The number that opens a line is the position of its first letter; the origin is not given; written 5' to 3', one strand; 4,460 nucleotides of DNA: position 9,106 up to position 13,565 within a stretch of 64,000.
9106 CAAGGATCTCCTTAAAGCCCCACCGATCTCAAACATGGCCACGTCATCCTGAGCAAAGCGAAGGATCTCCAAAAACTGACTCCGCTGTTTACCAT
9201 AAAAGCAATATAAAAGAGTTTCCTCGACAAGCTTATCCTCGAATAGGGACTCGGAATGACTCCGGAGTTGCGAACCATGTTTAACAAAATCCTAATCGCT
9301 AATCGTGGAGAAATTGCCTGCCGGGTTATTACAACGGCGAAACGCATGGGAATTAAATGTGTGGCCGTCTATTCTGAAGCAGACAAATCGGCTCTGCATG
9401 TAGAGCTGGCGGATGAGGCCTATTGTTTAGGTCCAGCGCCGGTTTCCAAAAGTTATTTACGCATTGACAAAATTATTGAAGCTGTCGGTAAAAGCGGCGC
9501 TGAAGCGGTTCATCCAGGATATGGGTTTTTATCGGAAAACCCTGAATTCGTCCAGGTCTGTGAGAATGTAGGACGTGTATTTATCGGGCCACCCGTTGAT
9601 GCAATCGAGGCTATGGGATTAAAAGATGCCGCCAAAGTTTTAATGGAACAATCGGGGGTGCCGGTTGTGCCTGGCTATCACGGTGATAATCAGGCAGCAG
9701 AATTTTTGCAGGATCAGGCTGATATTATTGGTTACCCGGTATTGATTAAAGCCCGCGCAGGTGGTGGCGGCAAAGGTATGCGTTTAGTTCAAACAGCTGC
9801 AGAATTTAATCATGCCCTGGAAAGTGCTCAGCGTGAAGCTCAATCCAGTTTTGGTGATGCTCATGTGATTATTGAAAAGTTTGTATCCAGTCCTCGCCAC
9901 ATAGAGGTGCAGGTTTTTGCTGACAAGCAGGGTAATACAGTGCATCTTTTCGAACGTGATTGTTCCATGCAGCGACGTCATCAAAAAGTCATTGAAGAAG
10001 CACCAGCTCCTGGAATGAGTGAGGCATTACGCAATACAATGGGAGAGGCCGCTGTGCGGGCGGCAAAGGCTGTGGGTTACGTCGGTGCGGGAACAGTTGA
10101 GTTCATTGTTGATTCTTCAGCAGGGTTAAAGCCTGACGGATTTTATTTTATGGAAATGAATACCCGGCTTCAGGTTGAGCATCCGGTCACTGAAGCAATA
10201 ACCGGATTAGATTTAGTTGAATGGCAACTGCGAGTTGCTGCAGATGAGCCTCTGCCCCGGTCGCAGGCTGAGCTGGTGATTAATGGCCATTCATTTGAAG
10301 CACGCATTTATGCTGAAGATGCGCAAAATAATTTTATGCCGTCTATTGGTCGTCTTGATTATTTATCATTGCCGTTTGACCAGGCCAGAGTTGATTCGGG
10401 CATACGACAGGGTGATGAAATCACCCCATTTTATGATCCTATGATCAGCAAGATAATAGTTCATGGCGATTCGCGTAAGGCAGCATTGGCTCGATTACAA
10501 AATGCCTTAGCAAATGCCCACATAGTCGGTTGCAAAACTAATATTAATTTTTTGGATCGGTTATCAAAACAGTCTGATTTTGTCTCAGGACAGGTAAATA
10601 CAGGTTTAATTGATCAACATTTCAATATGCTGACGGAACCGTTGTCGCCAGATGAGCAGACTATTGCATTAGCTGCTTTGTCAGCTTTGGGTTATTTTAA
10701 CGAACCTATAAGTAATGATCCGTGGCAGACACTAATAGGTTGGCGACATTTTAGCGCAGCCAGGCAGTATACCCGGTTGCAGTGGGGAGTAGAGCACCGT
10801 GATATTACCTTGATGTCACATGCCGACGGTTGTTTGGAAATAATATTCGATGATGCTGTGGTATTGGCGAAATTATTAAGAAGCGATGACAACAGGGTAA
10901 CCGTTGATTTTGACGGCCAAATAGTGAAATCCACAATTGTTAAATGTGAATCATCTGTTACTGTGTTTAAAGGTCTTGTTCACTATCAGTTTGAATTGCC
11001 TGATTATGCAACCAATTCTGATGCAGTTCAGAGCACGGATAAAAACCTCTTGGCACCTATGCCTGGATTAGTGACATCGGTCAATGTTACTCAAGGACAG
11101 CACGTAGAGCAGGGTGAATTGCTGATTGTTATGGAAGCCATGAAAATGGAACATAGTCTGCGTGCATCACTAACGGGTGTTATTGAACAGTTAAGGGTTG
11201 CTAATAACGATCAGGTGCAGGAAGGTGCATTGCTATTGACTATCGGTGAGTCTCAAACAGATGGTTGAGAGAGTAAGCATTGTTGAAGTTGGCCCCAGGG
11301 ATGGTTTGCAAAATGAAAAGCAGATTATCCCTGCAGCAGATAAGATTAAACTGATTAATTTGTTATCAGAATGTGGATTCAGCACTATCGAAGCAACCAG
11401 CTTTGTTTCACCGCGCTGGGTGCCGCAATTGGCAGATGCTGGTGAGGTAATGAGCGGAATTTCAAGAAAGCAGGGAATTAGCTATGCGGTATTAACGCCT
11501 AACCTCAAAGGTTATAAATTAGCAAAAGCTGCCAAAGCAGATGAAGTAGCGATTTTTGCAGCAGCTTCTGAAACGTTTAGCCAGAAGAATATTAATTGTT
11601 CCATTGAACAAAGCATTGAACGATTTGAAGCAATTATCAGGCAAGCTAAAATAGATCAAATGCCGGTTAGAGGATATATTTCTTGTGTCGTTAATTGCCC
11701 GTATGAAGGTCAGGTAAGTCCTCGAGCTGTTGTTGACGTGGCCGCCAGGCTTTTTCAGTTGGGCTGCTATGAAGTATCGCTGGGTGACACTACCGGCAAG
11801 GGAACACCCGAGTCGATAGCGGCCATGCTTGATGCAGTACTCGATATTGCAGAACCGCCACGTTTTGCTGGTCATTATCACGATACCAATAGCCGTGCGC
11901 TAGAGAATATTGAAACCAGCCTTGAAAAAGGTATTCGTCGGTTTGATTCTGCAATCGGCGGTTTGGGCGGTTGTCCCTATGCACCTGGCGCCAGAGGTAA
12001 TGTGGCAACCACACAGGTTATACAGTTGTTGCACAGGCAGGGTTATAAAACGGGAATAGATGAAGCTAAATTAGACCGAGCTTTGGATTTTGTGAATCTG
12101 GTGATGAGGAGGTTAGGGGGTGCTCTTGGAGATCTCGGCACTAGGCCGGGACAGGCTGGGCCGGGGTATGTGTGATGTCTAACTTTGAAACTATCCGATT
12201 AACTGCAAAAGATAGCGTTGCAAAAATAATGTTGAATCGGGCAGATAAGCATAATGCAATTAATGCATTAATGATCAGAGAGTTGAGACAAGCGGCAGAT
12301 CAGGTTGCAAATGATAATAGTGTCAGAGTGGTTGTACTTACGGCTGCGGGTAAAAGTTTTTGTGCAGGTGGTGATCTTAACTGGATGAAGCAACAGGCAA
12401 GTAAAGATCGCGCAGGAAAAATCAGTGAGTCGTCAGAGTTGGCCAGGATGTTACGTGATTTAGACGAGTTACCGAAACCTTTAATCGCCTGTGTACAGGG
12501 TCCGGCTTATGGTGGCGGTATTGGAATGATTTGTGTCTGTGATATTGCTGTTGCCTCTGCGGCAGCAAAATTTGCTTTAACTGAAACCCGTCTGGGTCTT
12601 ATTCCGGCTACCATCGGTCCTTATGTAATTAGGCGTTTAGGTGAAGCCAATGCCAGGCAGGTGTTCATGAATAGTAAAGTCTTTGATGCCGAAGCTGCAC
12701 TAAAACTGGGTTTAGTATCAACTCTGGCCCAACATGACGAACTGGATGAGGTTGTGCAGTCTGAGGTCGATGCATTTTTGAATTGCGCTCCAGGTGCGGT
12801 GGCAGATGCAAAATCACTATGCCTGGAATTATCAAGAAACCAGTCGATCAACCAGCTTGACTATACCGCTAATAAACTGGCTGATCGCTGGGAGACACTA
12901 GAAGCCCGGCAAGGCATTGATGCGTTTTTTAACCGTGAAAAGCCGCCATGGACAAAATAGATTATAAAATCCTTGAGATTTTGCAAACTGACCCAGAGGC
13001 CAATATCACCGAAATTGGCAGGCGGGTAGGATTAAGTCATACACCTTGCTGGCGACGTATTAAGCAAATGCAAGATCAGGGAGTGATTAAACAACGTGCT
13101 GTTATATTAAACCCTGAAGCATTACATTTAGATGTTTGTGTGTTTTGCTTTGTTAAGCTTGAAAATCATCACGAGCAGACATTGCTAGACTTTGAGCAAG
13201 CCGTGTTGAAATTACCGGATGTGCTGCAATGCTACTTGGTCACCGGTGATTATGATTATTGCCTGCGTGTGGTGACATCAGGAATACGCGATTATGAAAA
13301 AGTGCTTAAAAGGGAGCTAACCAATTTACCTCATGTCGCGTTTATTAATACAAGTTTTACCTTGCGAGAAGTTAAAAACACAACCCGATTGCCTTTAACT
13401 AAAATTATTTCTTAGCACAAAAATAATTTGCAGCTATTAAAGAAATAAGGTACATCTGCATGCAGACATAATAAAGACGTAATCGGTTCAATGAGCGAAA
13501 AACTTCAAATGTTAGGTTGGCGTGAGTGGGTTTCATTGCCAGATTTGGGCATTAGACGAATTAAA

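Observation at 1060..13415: Fused B12-dependent mutase IcmF and hbd embedded at the head of the LiuR-controlled leucine/isovalerate operon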

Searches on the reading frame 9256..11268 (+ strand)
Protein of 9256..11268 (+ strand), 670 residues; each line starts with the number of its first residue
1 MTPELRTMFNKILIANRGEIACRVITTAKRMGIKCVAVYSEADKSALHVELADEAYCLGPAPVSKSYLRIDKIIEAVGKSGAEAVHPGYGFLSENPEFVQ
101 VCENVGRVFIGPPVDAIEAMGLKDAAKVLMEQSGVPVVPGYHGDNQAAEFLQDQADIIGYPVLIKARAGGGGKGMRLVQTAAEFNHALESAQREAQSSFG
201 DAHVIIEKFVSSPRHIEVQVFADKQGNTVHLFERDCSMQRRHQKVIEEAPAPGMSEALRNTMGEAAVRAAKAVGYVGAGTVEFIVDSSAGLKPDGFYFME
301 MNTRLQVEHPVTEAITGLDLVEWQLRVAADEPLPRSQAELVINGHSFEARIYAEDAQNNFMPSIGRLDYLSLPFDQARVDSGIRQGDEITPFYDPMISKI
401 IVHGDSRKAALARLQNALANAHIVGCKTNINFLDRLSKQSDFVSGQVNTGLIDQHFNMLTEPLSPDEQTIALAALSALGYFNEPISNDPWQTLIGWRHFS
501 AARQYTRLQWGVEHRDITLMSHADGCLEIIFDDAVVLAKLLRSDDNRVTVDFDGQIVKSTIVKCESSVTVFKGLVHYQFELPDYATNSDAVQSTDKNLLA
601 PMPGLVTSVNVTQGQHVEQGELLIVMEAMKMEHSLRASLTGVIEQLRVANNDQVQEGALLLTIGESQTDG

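Call 3: search_protein_families(library=ncbifam, proteins=[window:9256-11268:+])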
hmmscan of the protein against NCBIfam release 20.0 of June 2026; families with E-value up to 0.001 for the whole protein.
window:9256-11268:+ (670 aa): 52 families (the best 25 are shown)
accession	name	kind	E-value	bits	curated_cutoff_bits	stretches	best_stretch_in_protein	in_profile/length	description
TIGR02712.1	urea_carbox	equivalog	1.2e-179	599.6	1303.85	2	9-455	1-442/1201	urea carboxylase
NF006367.0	PRK08591.1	subfamily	2.6e-179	596.7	597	1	8-458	1-447/451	acetyl-CoA carboxylase biotin carboxylase subunit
NF009554.0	PRK12999.1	equivalog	3.1e-179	598.2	965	2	7-475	3-475/1147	pyruvate carboxylase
NF006406.0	PRK08654.1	equivalog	7.3e-175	582.2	739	1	8-459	1-447/499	acetyl-CoA carboxylase biotin carboxylase subunit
TIGR00514.1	accC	equivalog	4.3e-174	579.6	626.5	1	8-457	1-446/449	acetyl-CoA carboxylase biotin carboxylase subunit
NF004085.0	PRK05586.1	equivalog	3e-167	557.1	723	1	8-456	1-445/448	acetyl-CoA carboxylase biotin carboxylase subunit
TIGR01235.1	pyruv_carbox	equivalog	6.2e-162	540.6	1114.45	2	11-467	1-463/1143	pyruvate carboxylase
NF009471.0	PRK12833.1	equivalog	2.7e-155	517.5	686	1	8-458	4-450/467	acetyl-CoA carboxylase biotin carboxylase subunit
NF005525.0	PRK07178.1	equivalog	4.9e-154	513.4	768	1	8-477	1-464/471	acetyl-CoA carboxylase biotin carboxylase subunit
NF006287.0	PRK08463.1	equivalog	5.6e-150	500.3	775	1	8-463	1-452/479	acetyl-CoA carboxylase subunit A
NF006286.0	PRK08462.1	equivalog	1.7e-148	495.2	740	1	9-455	4-444/445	acetyl-CoA carboxylase biotin carboxylase subunit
NF010643.0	PRK14040.1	subfamily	3.7e-16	58.7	892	1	543-663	477-594/595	oxaloacetate decarboxylase subunit alpha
NF006761.0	PRK09282.1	domain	2.1e-15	56.2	402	1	571-663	496-589/591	pyruvate carboxylase subunit B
NF005117.0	PRK06549.1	equivalog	2.7e-13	50.6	159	1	586-663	52-129/130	acetyl-CoA carboxylase biotin carboxyl carrier protein subunit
NF004679.0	PRK06019.1-5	equivalog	4.1e-13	48.9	326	1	99-287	78-255/376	5-(carboxyamino)imidazole ribonucleotide synthase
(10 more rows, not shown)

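Call 4: search_protein_families(library=pfam, proteins=[window:9256-11268:+])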
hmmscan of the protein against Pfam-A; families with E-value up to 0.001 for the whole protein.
window:9256-11268:+ (670 aa): 11 families
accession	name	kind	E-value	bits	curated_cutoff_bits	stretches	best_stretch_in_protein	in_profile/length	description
PF02786.22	CPSase_L_D2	-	3e-74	249.6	19.8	1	123-334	2-209/211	Carbamoyl-phosphate synthase L chain, ATP binding domain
PF00289.28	Biotin_carb_N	-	1.1e-44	151.8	25.5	1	8-117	1-110/110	Biotin carboxylase, N-terminal domain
PF02785.25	Biotin_carb_C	-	2.2e-36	124.7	32.4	1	348-454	1-108/108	Biotin carboxylase C-terminal domain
PF00364.28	Biotin_lipoyl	-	2.2e-15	56.7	22.1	1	598-663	3-73/73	Biotin-requiring enzyme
PF13533.13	Biotin_lipoyl_2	-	6.8e-13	48.5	29.8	1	600-626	5-31/32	Biotin-lipoyl like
PF02222.28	ATP-grasp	-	6e-12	46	27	1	131-286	4-150/179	ATP-grasp domain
PF07478.18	Dala_Dala_lig_C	-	1.2e-09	38.4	24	1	146-303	23-174/204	D-ala D-ala ligase C-terminus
PF21139.3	BT_MCC_alpha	-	2.1e-08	35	31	1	466-571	2-105/118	Methylcrotonyl-CoA carboxylase, alpha-subunit, BT domain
PF13437.12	HlyD_3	-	2.9e-06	28.4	22.2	0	598-626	2-30/106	HlyD family secretion protein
PF02655.19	ATP-grasp_3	-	7.1e-05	23.4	23.2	1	150-306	22-158/160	ATP-grasp domain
PF16576.10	HlyD_D23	-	0.00027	20.8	30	0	597-626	110-139/214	Barrel-sandwich domain of CusB or HlyD membrane-fusion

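Call 65: search_solved_structures(query=window:9256-11268:+, max_evalue=1e-150)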
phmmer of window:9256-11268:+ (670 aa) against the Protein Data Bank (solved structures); distinct sequences matched with E-value up to 1e-150: 12.
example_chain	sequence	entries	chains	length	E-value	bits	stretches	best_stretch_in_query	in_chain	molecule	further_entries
8j4z_E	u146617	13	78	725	2e-188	631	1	9-666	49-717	Methylcrotonoyl-CoA carboxylase subunit alpha, mitochondrial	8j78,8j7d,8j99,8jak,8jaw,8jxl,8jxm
9tps_G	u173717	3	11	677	1e-181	608.9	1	7-668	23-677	Biotin carboxylase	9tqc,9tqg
3u9s_A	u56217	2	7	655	1.6e-181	608.3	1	1-667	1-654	Methylcrotonyl-CoA carboxylase, alpha-subunit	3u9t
9yx0_D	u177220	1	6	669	3.3e-164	551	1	8-662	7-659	biotin carboxylase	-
8rth_A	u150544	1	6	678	5.9e-158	530.4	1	9-645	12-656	3-methylcrotonyl-CoA carboxylase, putative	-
8f3d_H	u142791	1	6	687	3.4e-154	518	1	9-664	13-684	3-methylcrotonyl-CoA carboxylase alpha-subunit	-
8f41_I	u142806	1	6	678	3.8e-154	517.8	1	10-664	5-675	3-methylcrotonyl-CoA carboxylase, alpha-subunit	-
3n6r_A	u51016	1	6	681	7.7e-154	516.8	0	8-650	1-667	Propionyl-CoA carboxylase, alpha subunit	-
7ybu_A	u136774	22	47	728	4.1e-152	511.1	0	8-454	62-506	Propionyl-CoA carboxylase alpha chain, mitochondrial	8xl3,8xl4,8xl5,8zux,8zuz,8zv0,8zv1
9wkr_A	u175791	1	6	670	4.2e-152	511.1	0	8-454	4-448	Propionyl-CoA carboxylase alpha chain, mitochondrial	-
6ybp_G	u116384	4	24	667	3.2e-151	508.1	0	8-471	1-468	Propionyl-CoA carboxylase alpha subunit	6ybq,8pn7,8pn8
8zuy_A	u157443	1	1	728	4.9e-151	507.5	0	8-454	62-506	Propionyl-CoA carboxylase alpha chain, mitochondrial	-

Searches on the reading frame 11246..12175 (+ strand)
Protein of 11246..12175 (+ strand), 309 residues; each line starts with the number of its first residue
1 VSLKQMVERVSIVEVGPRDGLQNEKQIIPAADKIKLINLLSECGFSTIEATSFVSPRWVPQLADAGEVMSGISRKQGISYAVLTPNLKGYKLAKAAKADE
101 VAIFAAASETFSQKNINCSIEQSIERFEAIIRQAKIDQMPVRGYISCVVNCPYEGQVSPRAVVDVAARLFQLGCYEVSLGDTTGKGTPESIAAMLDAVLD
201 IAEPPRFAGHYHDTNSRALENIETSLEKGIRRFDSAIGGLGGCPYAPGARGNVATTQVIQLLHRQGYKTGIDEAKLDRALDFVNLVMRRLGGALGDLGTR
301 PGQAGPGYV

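Call 3: search_protein_families(library=ncbifam, proteins=[window:11246-12175:+])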
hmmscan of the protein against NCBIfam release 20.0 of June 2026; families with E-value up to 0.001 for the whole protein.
window:11246-12175:+ (309 aa): 15 families
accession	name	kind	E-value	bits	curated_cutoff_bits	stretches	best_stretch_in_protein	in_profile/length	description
NF004283.0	PRK05692.1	subfamily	2.6e-133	443.8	246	1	5-288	2-285/300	hydroxymethylglutaryl-CoA lyase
TIGR02146.1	LysS_fung_arch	equivalog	9.8e-12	44.8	413.55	1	17-288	6-258/344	homocitrate synthase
TIGR03217.1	4OH_2_O_val_ald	equivalog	2.6e-08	33.4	286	1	157-287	140-266/334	4-hydroxy-2-oxovalerate aldolase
NF006049.0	PRK08195.1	subfamily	5.8e-08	32.2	229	1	157-287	145-271/344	4-hyroxy-2-oxovalerate/4-hydroxy-2-oxopentanoic acid aldolase,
NF002086.0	PRK00915.1-3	equivalog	7e-07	28.1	532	1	5-263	2-251/516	2-isopropylmalate synthase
NF002085.0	PRK00915.1-2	subfamily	1.4e-06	27.3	517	1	5-283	9-271/504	2-isopropylmalate synthase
NF002087.0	PRK00915.1-4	equivalog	1.5e-06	27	729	1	6-242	3-236/516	2-isopropylmalate synthase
TIGR02090.1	LEU1_arch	subfamily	1.7e-06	27.4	484.75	1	11-283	2-258/363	isopropylmalate/citramalate/homocitrate synthases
NF002088.0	PRK00915.1-5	equivalog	2.4e-06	26.3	697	1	9-258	3-243/514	2-isopropylmalate synthase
TIGR00973.1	leuA_bact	equivalog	2.5e-06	26.3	598.7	1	9-276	1-263/494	2-isopropylmalate synthase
NF006761.0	PRK09282.1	domain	1.3e-05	23.9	402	1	131-286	129-273/591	pyruvate carboxylase subunit B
NF008984.0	PRK12330.1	equivalog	2.3e-05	23.4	827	1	160-288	156-279/500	methylmalonyl-CoA carboxytransferase subunit 5S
TIGR02660.1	nifV_homocitr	equivalog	8.7e-05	22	462.9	1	11-284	3-260/365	homocitrate synthase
NF002084.0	PRK00915.1-1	equivalog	0.00016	20.4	748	1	6-261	1-247/523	2-isopropylmalate synthase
TIGR01108.1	oadA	equivalog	0.00059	18.4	756.5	1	161-286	150-268/582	sodium-extruding oxaloacetate decarboxylase subunit alpha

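Call 4: search_protein_families(library=pfam, proteins=[window:11246-12175:+])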
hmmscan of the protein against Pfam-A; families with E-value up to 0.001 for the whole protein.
window:11246-12175:+ (309 aa): 1 family
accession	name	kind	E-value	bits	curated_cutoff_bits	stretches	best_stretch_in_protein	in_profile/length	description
PF00682.25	HMGL-like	-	2e-43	149.1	29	1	10-283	2-260/260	HMGL-like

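Call 66: search_solved_structures(query=window:11246-12175:+, max_evalue=1e-40)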
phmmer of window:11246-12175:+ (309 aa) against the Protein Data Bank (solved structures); distinct sequences matched with E-value up to 1e-40: 6.
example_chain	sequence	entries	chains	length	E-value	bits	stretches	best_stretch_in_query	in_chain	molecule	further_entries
1ydn_A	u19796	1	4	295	5.9e-115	386.9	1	6-282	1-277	HYDROXYMETHYLGLUTARYL-COA LYASE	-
2cw6_A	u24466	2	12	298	7.9e-95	320.8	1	7-289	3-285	Hydroxymethylglutaryl-CoA lyase, mitochondrial | Hydroxymethylglutaryl-CoA lyase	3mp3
3mp4_A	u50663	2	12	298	5.4e-94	318.1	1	7-289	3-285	Hydroxymethylglutaryl-CoA lyase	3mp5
2ftp_A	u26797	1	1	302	2.5e-93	315.9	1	7-279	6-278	hydroxymethylglutaryl-CoA lyase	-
1ydo_A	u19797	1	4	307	5.6e-70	239.2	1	8-290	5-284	HMG-CoA Lyase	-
6nds_A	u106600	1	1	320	3.3e-60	207.2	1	11-274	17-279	3-hydroxy-3-methylglutaryl-CoA lyase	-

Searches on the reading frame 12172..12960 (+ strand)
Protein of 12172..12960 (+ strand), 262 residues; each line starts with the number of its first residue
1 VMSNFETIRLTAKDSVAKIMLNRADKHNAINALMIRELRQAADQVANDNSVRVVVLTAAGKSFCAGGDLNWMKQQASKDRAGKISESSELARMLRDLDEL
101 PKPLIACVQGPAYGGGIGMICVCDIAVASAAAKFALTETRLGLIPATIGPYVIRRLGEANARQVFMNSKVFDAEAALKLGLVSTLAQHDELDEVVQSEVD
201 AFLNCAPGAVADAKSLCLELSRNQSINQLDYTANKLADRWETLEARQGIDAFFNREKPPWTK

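Call 3: search_protein_families(library=ncbifam, proteins=[window:12172-12960:+])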
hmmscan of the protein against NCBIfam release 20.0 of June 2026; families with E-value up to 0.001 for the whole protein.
window:12172-12960:+ (262 aa): 73 families (the best 25 are shown)
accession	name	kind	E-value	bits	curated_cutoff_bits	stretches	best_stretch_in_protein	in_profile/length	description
NF005675.0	PRK07468.1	equivalog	1.8e-109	365.5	350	1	4-261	2-260/262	crotonase/enoyl-CoA hydratase family protein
NF004227.0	PRK05674.1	equivalog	9.2e-64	215.7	426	1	2-261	1-262/271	gamma-carboxygeranoyl-CoA hydratase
NF005879.0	PRK07827.1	equivalog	7.8e-54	182.6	283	1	6-261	7-260/261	enoyl-CoA hydratase family protein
NF051848.1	EnCoAHydtEchA19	equivalog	1.3e-47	162.6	400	1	10-261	4-256/258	enoyl-CoA hydratase EchA19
NF046063.1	oxepin_alt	equivalog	4.3e-46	157.5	300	1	10-258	4-253/254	oxepin-CoA hydrolase, alternative type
NF006008.0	PRK08139.1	equivalog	4.5e-46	157.5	313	1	8-261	13-264/266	enoyl-CoA hydratase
NF042430.2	EnCoAhydt_DpgD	equivalog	1.2e-45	156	400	1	12-261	3-256/258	enoyl-CoA-hydratase DpgD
NF005700.0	PRK07511.1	subfamily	3.8e-42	144.7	274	1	10-261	7-259/260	enoyl-CoA hydratase family protein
NF004475.0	PRK05809.1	subfamily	6.4e-41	140.6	394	1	4-257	2-254/260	short-chain-enoyl-CoA hydratase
NF005498.0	PRK07112.1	equivalog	7.3e-41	140.3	250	1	2-261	3-256/258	enoyl-CoA hydratase/isomerase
NF004840.0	PRK06190.1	equivalog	8.8e-41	140.2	253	1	9-242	7-237/260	enoyl-CoA hydratase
NF005804.0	PRK07659.1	equivalog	1e-40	139.9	311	1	2-260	2-257/260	enoyl-CoA hydratase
NF004781.0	PRK06127.1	subfamily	6.7e-40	137.4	291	1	6-260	11-266/269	enoyl-CoA hydratase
NF006699.0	PRK09245.1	subfamily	1e-39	136.4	354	1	7-261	4-264/266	crotonase/enoyl-CoA hydratase family protein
TIGR03210.1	badI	equivalog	1.1e-39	136.3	467.6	1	5-261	1-254/256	2-ketocyclohexanecarboxyl-CoA hydrolase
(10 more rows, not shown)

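Call 4: search_protein_families(library=pfam, proteins=[window:12172-12960:+])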
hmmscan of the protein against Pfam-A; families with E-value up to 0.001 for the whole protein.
window:12172-12960:+ (262 aa): 2 families
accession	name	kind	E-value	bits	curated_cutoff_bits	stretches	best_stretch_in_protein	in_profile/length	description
PF00378.25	ECH_1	-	2e-51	175.2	27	1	12-261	2-249/251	Enoyl-CoA hydratase/isomerase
PF16113.10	ECH_2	-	4.9e-33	115.5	27.2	1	17-197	2-183/335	Enoyl-CoA hydratase/isomerase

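Call 41: search_solved_structures(query=window:12172-12960:+, max_evalue=1e-30)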
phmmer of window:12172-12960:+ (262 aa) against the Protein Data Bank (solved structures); distinct sequences matched with E-value up to 1e-30: 8.
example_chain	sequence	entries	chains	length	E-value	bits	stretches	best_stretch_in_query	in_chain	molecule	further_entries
4kpk_A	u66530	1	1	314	6.4e-58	199.6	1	10-261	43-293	Enoyl-CoA hydratase/isomerase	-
3i47_A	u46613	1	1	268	4e-56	193.7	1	12-261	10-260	Enoyl CoA hydratase/isomerase (Crotonase)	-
4zu2_A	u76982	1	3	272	2.8e-44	155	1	4-261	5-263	Putative isohexenylglutaconyl-CoA hydratase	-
4k3w_A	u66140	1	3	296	9.1e-43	150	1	5-261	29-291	Enoyl-CoA hydratase/isomerase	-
4jcs_A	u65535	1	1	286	2.5e-34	122.4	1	5-260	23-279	Enoyl-CoA hydratase/isomerase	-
3oc7_A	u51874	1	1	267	7e-34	120.9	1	15-261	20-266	Enoyl-CoA hydratase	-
4knp_A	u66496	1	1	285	1.4e-33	119.9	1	15-261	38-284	enoyl-CoA hydratase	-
1uiy_A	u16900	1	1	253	1.5e-31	113.3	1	13-258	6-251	Enoyl-CoA Hydratase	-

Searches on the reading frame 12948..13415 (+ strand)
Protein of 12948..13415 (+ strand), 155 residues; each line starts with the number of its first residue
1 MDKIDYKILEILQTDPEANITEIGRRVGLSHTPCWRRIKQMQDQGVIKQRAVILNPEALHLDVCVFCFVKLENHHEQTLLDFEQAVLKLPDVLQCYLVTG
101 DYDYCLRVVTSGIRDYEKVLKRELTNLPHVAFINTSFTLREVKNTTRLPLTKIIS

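Call 3: search_protein_families(library=ncbifam, proteins=[window:12948-13415:+])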
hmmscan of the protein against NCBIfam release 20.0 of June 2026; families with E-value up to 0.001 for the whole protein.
window:12948-13415:+ (155 aa): 8 families
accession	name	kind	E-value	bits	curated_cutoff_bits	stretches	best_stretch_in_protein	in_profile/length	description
NF008370.0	PRK11169.1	equivalog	3.8e-31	108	233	1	1-150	12-161/164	leucine-responsive transcriptional regulator Lrp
NF008384.0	PRK11179.1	equivalog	5.1e-16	58.9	227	1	1-139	7-143/153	transcriptional regulator AsnC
NF053758.1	ChrTpTrnRegChrS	equivalog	1.9e-15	57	250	1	1-143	12-151/158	chromate efflux transcriptional regulator ChrS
NF040947.1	trans_reg_LysM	equivalog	2.7e-15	56.3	180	1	1-141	1-135/136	HTH-type transcriptional regulator LysM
NF040820.1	trans_reg_LrpA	equivalog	1.2e-10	41.5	250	1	2-131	3-129/141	HTH-type transcriptional regulator LrpA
NF041396.1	TranRegLrp_Halo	equivalog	2.8e-08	33.7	190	1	2-147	4-145/149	HTH-type transcriptional regulator Lrp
NF041395.1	TranRegLrpA1_Halo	equivalog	2.2e-06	27.7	250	1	5-137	7-136/142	HTH-type transcriptional regulator LrpA1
TIGR04176.1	MarR_EPS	equivalog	0.00098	19.2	88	0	2-50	3-51/105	MarR family EPS-associated transcriptional regulator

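Call 4: search_protein_families(library=pfam, proteins=[window:12948-13415:+])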
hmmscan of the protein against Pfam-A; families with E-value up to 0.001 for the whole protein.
window:12948-13415:+ (155 aa): 3 families
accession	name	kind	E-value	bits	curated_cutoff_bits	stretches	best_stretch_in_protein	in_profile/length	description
PF01037.27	AsnC_trans_reg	-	5.2e-21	74.8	25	1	68-141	2-73/73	Lrp/AsnC ligand binding domain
PF13412.12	HTH_24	-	1.5e-17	63.3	21.9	1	1-48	1-48/48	Winged helix-turn-helix DNA-binding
PF13404.12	HTH_AsnC-type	-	6.8e-17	61.4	27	1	1-42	1-42/42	AsnC-type helix-turn-helix domain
